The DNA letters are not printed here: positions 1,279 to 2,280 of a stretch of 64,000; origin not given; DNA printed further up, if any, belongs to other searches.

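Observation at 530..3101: Tightly coupled five-gene island operon (unknown / RHH / ATPase-less RarA C-domain / RadC-JAB / unknown): candidate undescribed system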

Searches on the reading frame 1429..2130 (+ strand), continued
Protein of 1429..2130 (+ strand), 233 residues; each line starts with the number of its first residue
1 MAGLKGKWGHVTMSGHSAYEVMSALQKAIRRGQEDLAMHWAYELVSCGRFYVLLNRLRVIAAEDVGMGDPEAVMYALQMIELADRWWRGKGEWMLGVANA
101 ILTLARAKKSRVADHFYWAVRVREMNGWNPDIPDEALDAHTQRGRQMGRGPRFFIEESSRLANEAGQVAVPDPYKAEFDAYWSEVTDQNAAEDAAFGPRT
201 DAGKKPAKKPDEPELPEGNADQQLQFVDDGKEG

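Call 60: fold_search(model_id=the predicted structure, library=pdb)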
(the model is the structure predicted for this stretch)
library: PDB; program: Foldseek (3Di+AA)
matches with E <= 10: 376; with E <= 0.001: 18
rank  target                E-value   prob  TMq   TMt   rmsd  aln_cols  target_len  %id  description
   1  2r9g_P                3.5e-07  1.00  0.51  0.62  10.6       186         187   22  Crystal structure of the C-terminal fragment of AAA ATPase from Enterococcus faecium (released 2007-10-02)
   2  2r9g_L                3.9e-07  1.00  0.52  0.64  10.6       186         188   25  Crystal structure of the C-terminal fragment of AAA ATPase from Enterococcus faecium (released 2007-10-02)
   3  2r9g_J                1.8e-06  1.00  0.50  0.63  10.6       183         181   23  Crystal structure of the C-terminal fragment of AAA ATPase from Enterococcus faecium (released 2007-10-02)
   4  2r9g_E                1.9e-06  1.00  0.50  0.63  10.6       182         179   23  Crystal structure of the C-terminal fragment of AAA ATPase from Enterococcus faecium (released 2007-10-02)
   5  2r9g_O                2.2e-06  1.00  0.50  0.64  10.6       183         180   23  Crystal structure of the C-terminal fragment of AAA ATPase from Enterococcus faecium (released 2007-10-02)
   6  2r9g_A                2.3e-06  1.00  0.50  0.63  10.8       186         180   24  Crystal structure of the C-terminal fragment of AAA ATPase from Enterococcus faecium (released 2007-10-02)
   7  2r9g_C                2.8e-06  1.00  0.50  0.62  10.3       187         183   23  Crystal structure of the C-terminal fragment of AAA ATPase from Enterococcus faecium (released 2007-10-02)
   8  8g28_A                4.1e-06  1.00  0.41  0.83   2.7       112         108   31  Crystal Structure of the C-terminal Fragment of AAA ATPase from Streptococcus pneumoniae. (released 2023-02-15)
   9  3pvs_D                9.3e-06  1.00  0.44  0.26  10.5       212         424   22  Structure and biochemical activities of Escherichia coli MgsA (released 2011-02-02)
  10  3bge_B                1.1e-05  1.00  0.46  0.63   9.4       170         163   23  Crystal structure of the C-terminal fragment of AAA+ATPase from Haemophilus influenzae (released 2008-01-01)
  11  8g28_B                1.6e-05  1.00  0.41  0.86   2.0       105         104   32  Crystal Structure of the C-terminal Fragment of AAA ATPase from Streptococcus pneumoniae. (released 2023-02-15)
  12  2r9g_I                2.1e-05  1.00  0.49  0.64  10.3       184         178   23  Crystal structure of the C-terminal fragment of AAA ATPase from Enterococcus faecium (released 2007-10-02)
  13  3bge_A                2.2e-05  1.00  0.43  0.59   9.8       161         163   25  Crystal structure of the C-terminal fragment of AAA+ATPase from Haemophilus influenzae (released 2008-01-01)
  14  3pvs_B                3.2e-05  1.00  0.43  0.25   7.8       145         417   29  Structure and biochemical activities of Escherichia coli MgsA (released 2011-02-02)
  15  3pvs_C                5.2e-05  1.00  0.45  0.26   9.7       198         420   24  Structure and biochemical activities of Escherichia coli MgsA (released 2011-02-02)
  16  3pvs_A                6.0e-05  1.00  0.44  0.26   5.4       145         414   28  Structure and biochemical activities of Escherichia coli MgsA (released 2011-02-02)
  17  3ctd_B                1.2e-04  1.00  0.43  0.60   4.9       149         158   23  Crystal structure of a putative AAA family ATPase from Prochlorococcus marinus subsp. pastoris (released 2008-04-29)
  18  3ctd_A                1.5e-04  1.00  0.41  0.60   5.0       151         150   22  Crystal structure of a putative AAA family ATPase from Prochlorococcus marinus subsp. pastoris (released 2008-04-29)
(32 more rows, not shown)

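Call 71: search_dna_similar(query=window:1429-2130:+, collection=phages, mode=protein, max_evalue=0.001, max_rows=30)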
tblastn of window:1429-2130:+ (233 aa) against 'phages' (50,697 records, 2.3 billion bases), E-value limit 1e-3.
Records with a match: 175; places in all: 175; records where one place covers at least 80% of the query: 4.
Best place of each record, by identity: <60% 175.
By first word of the organism name: Ralstonia 86; Microbacterium 56; Bacteriophage 15; Listeria 5; Arthrobacter 5; Bacillus 4; Enterococcus 2; Salmonella 1; Staphylococcus 1.
By host as written in the record: Ralstonia solanacearum 66; Microbacterium foliorum NRRL B-24224 27; - 16; Microbacterium paraoxydans NWU1 14; Microbacterium foliorum NRRL B-24224 SEA 7; Ralstonia solanacearum Race 3, Biovar 1 6; Listeria monocytogenes 5; Arthrobacter sp. ATCC 21022 5; and 23 more.
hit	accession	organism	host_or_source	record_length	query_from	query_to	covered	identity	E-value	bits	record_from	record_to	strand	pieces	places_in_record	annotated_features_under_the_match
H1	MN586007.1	Microbacterium phage Smarties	Microbacterium paraoxydans NWU1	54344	12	206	84%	33.3%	5e-10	65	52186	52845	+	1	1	95: AAA-ATPase | 96: hypothetical protein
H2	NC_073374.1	Microbacterium phage Ariadne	Microbacterium paraoxydans NWU1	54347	12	206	84%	33.3%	5e-10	65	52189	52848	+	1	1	95: AAA-ATPase | 96: hypothetical protein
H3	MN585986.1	Microbacterium phage Ariadne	Microbacterium paraoxydans NWU1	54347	12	206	84%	33.3%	5e-10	65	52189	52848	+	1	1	95: AAA-ATPase | 96: hypothetical protein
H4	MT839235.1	Bacteriophage sp.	human fecal samples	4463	10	199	82%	29.4%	6e-10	64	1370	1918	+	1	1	record has no annotation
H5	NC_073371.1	Microbacterium phage ClearAsMud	Microbacterium foliorum NRRL B-24224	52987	12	178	72%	33.3%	1e-9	63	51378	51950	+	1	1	89: AAA-ATPase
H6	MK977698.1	Microbacterium phage Busephilis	Microbacterium foliorum NRRL B-24224 SEA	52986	12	178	72%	33.3%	1e-9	63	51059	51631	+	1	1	85: AAA-ATPase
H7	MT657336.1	Microbacterium phage ClearAsMud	Microbacterium foliorum NRRL B-24224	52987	12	178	72%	33.3%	1e-9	63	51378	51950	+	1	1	89: AAA-ATPase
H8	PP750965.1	Microbacterium phage Crisis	Microbacterium foliorum NRRL-24224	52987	12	178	72%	33.3%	1e-9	63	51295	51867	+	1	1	87: AAA-ATPase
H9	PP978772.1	Microbacterium phage Jollipop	Microbacterium foliorum NRRL B-24224 SEA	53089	12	178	72%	33.3%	1e-9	63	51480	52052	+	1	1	87: AAA-ATPase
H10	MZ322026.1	Microbacterium phage Phrancesco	Microbacterium foliorum NRRL B-24224 SEA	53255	12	178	72%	33.3%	1e-9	63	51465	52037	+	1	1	87: AAA-ATPase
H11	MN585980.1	Microbacterium phage Gina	Microbacterium paraoxydans NWU1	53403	12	178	72%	33.3%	1e-9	63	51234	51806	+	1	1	91: AAA-ATPase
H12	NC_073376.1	Microbacterium phage Teamocil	Microbacterium paraoxydans NWU1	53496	12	178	72%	33.3%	1e-9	63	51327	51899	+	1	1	91: AAA-ATPase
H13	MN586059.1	Microbacterium phage Teamocil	Microbacterium paraoxydans NWU1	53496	12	178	72%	33.3%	1e-9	63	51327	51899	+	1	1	91: AAA-ATPase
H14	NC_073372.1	Microbacterium phage NoodlelyBoi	Microbacterium foliorum NRRL B-24224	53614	12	178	72%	33.3%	1e-9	63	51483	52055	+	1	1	86: AAA-ATPase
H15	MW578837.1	Microbacterium phage NoodlelyBoi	Microbacterium foliorum NRRL B-24224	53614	12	178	72%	33.3%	1e-9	63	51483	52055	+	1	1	86: AAA-ATPase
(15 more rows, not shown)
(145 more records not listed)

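Call 72: get_annotated_region(hit=H1, flank=5000)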
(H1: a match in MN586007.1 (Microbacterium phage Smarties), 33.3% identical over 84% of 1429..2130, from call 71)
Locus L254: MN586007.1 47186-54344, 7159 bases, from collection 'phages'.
description: Microbacterium phage Smarties, complete genome.
organism: Microbacterium phage Smarties (NCBI taxid 2656553)
taxonomy: Viruses; Duplodnaviria; Heunggongvirae; Uroviricota; Caudoviricetes; Quhwahvirus
host: Microbacterium paraoxydans NWU1; source: soil; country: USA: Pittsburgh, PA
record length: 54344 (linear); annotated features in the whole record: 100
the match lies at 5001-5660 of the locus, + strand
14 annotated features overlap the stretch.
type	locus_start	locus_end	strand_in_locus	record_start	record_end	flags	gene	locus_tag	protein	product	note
CDS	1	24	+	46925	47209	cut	87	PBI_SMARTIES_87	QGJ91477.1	hypothetical protein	-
CDS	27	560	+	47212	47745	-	88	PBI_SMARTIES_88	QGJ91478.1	hypothetical protein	-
CDS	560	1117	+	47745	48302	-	89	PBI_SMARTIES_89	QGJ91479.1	hypothetical protein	-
CDS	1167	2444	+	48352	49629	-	90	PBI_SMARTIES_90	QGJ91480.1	hypothetical protein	-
CDS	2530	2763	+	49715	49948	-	91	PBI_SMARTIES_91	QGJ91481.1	RNA polymerase sigma factor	-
CDS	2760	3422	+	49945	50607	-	92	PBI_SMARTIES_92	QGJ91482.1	ParB-like nuclease domain protein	-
CDS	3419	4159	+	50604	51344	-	93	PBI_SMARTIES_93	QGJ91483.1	glycosyltransferase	-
CDS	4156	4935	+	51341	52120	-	94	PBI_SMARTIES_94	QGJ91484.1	UDP-glucose dehydrogenase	-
CDS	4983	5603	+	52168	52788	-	95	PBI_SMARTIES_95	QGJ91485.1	AAA-ATPase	-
CDS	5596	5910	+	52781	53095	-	96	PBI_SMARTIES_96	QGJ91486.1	hypothetical protein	-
CDS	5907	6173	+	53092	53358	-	97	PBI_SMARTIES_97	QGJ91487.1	hypothetical protein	-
CDS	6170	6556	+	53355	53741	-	98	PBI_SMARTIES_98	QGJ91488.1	hypothetical protein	-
CDS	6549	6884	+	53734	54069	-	99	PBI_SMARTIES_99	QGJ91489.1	hypothetical protein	-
CDS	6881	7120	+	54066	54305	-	100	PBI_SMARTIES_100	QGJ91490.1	hypothetical protein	-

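Call 73: search_dna_similar(query=window:1429-2130:+, collection=phages, mode=protein, max_evalue=0.001, max_rows=25, rows=spread)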
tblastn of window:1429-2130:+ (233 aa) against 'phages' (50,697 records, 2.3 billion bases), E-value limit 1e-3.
Records with a match: 175; places in all: 175; records where one place covers at least 80% of the query: 4.
Best place of each record, by identity: <60% 175.
By first word of the organism name: Ralstonia 86; Microbacterium 56; Bacteriophage 15; Listeria 5; Arthrobacter 5; Bacillus 4; Enterococcus 2; Salmonella 1; Staphylococcus 1.
By host as written in the record: Ralstonia solanacearum 66; Microbacterium foliorum NRRL B-24224 27; - 16; Microbacterium paraoxydans NWU1 14; Microbacterium foliorum NRRL B-24224 SEA 7; Ralstonia solanacearum Race 3, Biovar 1 6; Listeria monocytogenes 5; Arthrobacter sp. ATCC 21022 5; and 23 more.
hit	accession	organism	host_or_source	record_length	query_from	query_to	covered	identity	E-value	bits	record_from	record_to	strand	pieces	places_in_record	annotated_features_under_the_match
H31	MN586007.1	Microbacterium phage Smarties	Microbacterium paraoxydans NWU1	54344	12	206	84%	33.3%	5e-10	65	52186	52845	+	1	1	95: AAA-ATPase | 96: hypothetical protein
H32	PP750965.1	Microbacterium phage Crisis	Microbacterium foliorum NRRL-24224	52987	12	178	72%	33.3%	1e-9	63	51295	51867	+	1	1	87: AAA-ATPase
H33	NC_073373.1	Microbacterium phage Tyrumbra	Microbacterium paraoxydans NRRL B-14843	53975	12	178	72%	33.3%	1e-9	63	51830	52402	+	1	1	86: AAA-ATPase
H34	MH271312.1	Microbacterium phage RobsFeet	Microbacterium paraoxydans NWU1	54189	12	178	72%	33.3%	2e-9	63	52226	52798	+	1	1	93: AAA-ATPase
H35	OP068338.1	Microbacterium phage EarickHC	Microbacterium foliorum NRRL B-24224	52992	12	178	72%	32.8%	1e-9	63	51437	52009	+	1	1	88: AAA-ATPase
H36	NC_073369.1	Microbacterium phage Honeyfin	Microbacterium foliorum NRRL B-24224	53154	12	178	72%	32.8%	2e-9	63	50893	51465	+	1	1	86: AAA-ATPase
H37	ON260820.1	Microbacterium phage Ramiel05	Microbacterium foliorum NRRL B-24224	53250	12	178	72%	32.8%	2e-9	63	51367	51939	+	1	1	86: AAA-ATPase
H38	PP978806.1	Microbacterium phage Onika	Microbacterium foliorum NRRL B-24224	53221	12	178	72%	32.8%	2e-9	63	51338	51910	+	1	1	86: AAA-ATPase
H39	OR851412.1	Salmonella phage S.Kent 1-2-1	Salmonella enterica subsp. enterica ...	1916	15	171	67%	30.2%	5e-8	58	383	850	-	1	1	record has no annotation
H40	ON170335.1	Ralstonia phage YO352.nanopore_3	Ralstonia solanacearum Race 3, Biovar 1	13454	15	177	70%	28.9%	2e-7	57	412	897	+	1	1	record has no annotation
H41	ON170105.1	Ralstonia phage YO054_2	Ralstonia solanacearum B98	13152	15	177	70%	28.9%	3e-7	56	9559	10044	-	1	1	record has no annotation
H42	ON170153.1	Ralstonia phage YO090_2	Ralstonia solanacearum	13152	15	177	70%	28.9%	3e-7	56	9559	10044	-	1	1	record has no annotation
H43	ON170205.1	Ralstonia phage YO120_2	Ralstonia solanacearum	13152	15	177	70%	28.9%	3e-7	56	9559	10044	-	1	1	record has no annotation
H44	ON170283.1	Ralstonia phage YO166_2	Ralstonia solanacearum EURS 79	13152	15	177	70%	28.9%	3e-7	56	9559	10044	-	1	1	record has no annotation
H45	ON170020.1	Ralstonia phage YO002_2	Ralstonia solanacearum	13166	15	177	70%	28.9%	3e-7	56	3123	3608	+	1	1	record has no annotation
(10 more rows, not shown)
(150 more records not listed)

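Call 79: search_protein_families(library=pfam, proteins=[L143:8059-8823:+, L143:8795-10648:+, L143:3547-4551:+, L116:3185-4402:+, L116:4463-5269:+, L116:6620-7072:+, L133:5066-5821:+, L117:3680-4822:-, L117:4825-5484:-, L101:3711-5063:+], max_evalue=0.001)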
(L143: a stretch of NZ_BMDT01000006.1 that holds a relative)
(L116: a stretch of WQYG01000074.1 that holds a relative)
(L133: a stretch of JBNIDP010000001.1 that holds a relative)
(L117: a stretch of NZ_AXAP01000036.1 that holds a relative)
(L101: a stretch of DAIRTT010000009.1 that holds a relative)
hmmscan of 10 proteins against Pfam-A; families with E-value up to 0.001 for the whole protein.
L143:8059-8823:+ (254 aa): 9 families
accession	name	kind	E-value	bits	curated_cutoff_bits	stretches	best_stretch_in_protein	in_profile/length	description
PF00005.33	ABC_tran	-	2.9e-34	119.1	25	1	25-173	1-136/137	ABC transporter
PF13304.12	AAA_21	-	9.9e-06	26.3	27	0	38-64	2-26/304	AAA domain, putative AbiEii toxin, Type IV TA system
PF02463.25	SMC_N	-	2.2e-05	24.4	40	0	143-208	134-203/220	RecF/RecN/SMC N terminal domain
PF13476.12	AAA_23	-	3.7e-05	24.9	27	1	18-55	6-39/201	AAA domain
PF13401.12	AAA_22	-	8.1e-05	23.4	27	0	37-60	7-30/130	AAA domain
PF13555.12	AAA_29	-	0.0003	20.9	27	0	18-58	8-45/61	P-loop containing region of AAA domain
PF13604.12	AAA_30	-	0.00055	20.1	27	0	18-189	3-113/191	AAA domain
PF13191.12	AAA_16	-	0.0006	20.8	32.6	0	20-67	7-56/167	AAA ATPase domain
PF03193.22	RsgA_GTPase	-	0.00087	19.6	30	0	16-57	88-128/174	RsgA GTPase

L143:8795-10648:+ (617 aa): 1 family
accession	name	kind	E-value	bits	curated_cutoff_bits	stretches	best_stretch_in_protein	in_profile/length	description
PF02687.27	FtsX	-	4.3e-11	43.3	25.5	1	73-191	4-119/120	FtsX-like permease C-terminal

L143:3547-4551:+ (334 aa): 3 families
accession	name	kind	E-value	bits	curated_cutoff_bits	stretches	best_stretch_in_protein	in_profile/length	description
PF21948.1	LplA-B_cat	-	1.1e-66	225.1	27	1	10-206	1-196/200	Lipoyl protein ligase A/B catalytic domain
PF10437.14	Lip_prot_lig_C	-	1.3e-32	112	24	1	249-333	1-85/85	Bacterial lipoate protein ligase C-terminus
PF03099.24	BPL_LplA_LipB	-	6.3e-13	49.2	21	1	47-152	10-130/133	Biotin/lipoate A/B protein ligase family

L116:3185-4402:+ (405 aa): 4 families
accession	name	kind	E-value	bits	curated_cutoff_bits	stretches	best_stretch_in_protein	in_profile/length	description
PF02005.22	TRM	-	1.4e-115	387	27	1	37-396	14-374/376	N2,N2-dimethylguanosine tRNA methyltransferase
PF01596.23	Methyltransf_3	-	6.1e-05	22.9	22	1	81-174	56-152/204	O-methyltransferase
PF13847.12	Methyltransf_31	-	0.00024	21.3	27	1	79-178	13-113/145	Methyltransferase domain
PF03602.21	Cons_hypoth95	-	0.00073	19.7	24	0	94-174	64-144/182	Conserved hypothetical protein 95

L116:4463-5269:+ (268 aa): 10 families
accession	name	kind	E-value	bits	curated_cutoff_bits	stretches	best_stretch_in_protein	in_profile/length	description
PF14748.11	P5CR_dimer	-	1.6e-33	115.5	25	1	157-260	1-104/105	Pyrroline-5-carboxylate reductase dimerisation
PF03807.23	F420_oxidored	-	1.7e-18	67.4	21.6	1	4-94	1-93/94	NADP oxidoreductase coenzyme F420-dependent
PF03446.21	NAD_binding_2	-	1.4e-09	38.6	21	1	4-96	1-95/161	NAD binding domain of 6-phosphogluconate dehydrogenase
PF02153.23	PDH_N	-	3.6e-06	27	26.5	1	19-91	3-76/154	Prephenate dehydrogenase, nucleotide-binding domain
PF03435.24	Sacchrp_dh_NADP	-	2e-05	25.3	25.1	1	5-109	1-92/129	Saccharopine dehydrogenase NADP binding domain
PF02737.24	3HCDH_N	-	9e-05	22.9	22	1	4-43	1-38/180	3-hydroxyacyl-CoA dehydrogenase, NAD binding domain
PF01488.26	Shikimate_DH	-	0.00012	22.6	24.3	1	3-66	13-81/138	Shikimate / quinate 5-dehydrogenase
PF02254.24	TrkA_N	-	0.00044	21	23.8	0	5-49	1-43/116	TrkA-N domain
PF02558.23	ApbA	-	0.00044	20.3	22.2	0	5-92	1-99/150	Ketopantoate reductase PanE/ApbA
PF13241.12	NAD_binding_7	-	0.00075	20.5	22.1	0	3-92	8-92/104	Putative NAD(P)-binding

L116:6620-7072:+ (150 aa): 0 families

L133:5066-5821:+ (251 aa): 1 family
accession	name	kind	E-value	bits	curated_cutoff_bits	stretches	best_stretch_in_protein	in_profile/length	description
PF14947.12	HTH_45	-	6.3e-06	26.6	25.5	1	185-246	10-69/77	Winged helix-turn-helix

L117:3680-4822:- (380 aa): 1 family
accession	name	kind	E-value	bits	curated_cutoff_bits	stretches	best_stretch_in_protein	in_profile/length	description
PF14175.11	YaaC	-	1.4e-33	117.1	27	1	27-369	28-306/307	YaaC-like Protein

L117:4825-5484:- (219 aa): 0 families

L101:3711-5063:+ (450 aa): 0 families

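Call 80: search_protein_families(library=padloc, proteins=[L089:6185-7498:-, L089:7575-8768:-, L089:5404-5928:+, L089:2798-5308:+, L089:12776-13321:+, L089:13392-14357:+, L089:14857-15954:+, L089:16306-16902:+], max_evalue=0.001)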
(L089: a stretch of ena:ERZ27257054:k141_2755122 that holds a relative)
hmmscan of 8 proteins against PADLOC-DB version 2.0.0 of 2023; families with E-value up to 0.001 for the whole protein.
L089:6185-7498:- (437 aa): 17 families
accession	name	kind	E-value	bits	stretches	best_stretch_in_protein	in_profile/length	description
PDLC03318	MTase_II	-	1.2e-13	48.3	1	1-157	503-669/723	Type II methyltransferase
PDLC03218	MTase_II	-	8.1e-10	35.9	1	50-147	408-510/532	Type II methyltransferase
PDLC03034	MTase_I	-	1.1e-09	35.1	1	52-123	513-584/672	Type I methyltransferase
PDLC03311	MTase_II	-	1.1e-07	28.9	1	44-136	131-222/464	Type II methyltransferase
PDLC03030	MTase_I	-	1.1e-07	28.7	1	1-124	456-583/670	Type I methyltransferase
PDLC03285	MTase_II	-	1.3e-07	29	1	53-134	149-229/413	Type II methyltransferase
PDLC03021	MTase_I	-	1.3e-07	28.9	1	2-124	276-379/491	Type I methyltransferase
PDLC04134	mad2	-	1.4e-07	28.7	1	2-134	361-457/492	mads_2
PDLC03018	MTase_I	-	2.5e-07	27.5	1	52-122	531-602/749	Type I methyltransferase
PDLC03025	MTase_I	-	4.6e-06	23.6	1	53-148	301-396/569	Type I methyltransferase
PDLC03357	MTase_II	-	7.4e-06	22.6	1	49-122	260-334/620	Type II methyltransferase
PDLC03023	MTase_I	-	7.6e-06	22.6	1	38-90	564-614/716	Type I methyltransferase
PDLC03026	MTase_I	-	0.00013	19.2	1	1-81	256-314/487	Type I methyltransferase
PDLC03069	Specificity_I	-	0.00017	18.8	1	265-369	218-316/387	Type I specificity subunit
PDLC02521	PglX|PglXI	-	0.00028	16.9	1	49-121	514-588/1174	PglX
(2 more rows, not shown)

L089:7575-8768:- (397 aa): 26 families (the best 25 are shown)
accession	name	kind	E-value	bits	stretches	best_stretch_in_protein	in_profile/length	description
PDLC03034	MTase_I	-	5.5e-25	85.7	1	67-380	97-414/672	Type I methyltransferase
PDLC04134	mad2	-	9.8e-20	68.8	1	165-347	139-319/492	mads_2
PDLC03318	MTase_II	-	3e-19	66.8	1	111-344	144-390/723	Type II methyltransferase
PDLC03018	MTase_I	-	6.1e-18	62.6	1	232-363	240-369/749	Type I methyltransferase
PDLC03026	MTase_I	-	2.6e-17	61.1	1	185-360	22-205/487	Type I methyltransferase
PDLC03021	MTase_I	-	8.7e-17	59.1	1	259-380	123-241/491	Type I methyltransferase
PDLC03030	MTase_I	-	8.6e-14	48.9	1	229-348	264-380/670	Type I methyltransferase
PDLC03025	MTase_I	-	3.7e-11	40.4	1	243-342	105-206/569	Type I methyltransferase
PDLC03338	MTase_II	-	3e-08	30.9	1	220-379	46-208/604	Type II methyltransferase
PDLC03317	MTase_II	-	3e-08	30.5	1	188-367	181-374/831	Type II methyltransferase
PDLC03218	MTase_II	-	9.1e-08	29.1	1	258-340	225-307/532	Type II methyltransferase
PDLC03035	MTase_I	-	4e-07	27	1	236-334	112-210/653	Type I methyltransferase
PDLC03036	MTase_I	-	1.6e-06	24.8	1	293-353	210-270/635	Type I methyltransferase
PDLC03031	MTase_I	-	4.5e-06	23.2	1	255-340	136-227/834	Type I methyltransferase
PDLC03357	MTase_II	-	2.1e-05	21.1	1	278-337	101-160/620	Type II methyltransferase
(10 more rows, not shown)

L089:5404-5928:+ (174 aa): 0 families

L089:2798-5308:+ (836 aa): 0 families

L089:12776-13321:+ (181 aa): 0 families

L089:13392-14357:+ (321 aa): 0 families

L089:14857-15954:+ (365 aa): 0 families

L089:16306-16902:+ (198 aa): 1 family
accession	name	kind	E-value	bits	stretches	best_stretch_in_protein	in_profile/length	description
PDLC01457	WYL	-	0.00017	19.2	1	29-57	17-45/229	"CAS-I,CAS-II,CAS-III,CAS-IV,CAS-V,CAS-VI; associated_signaling"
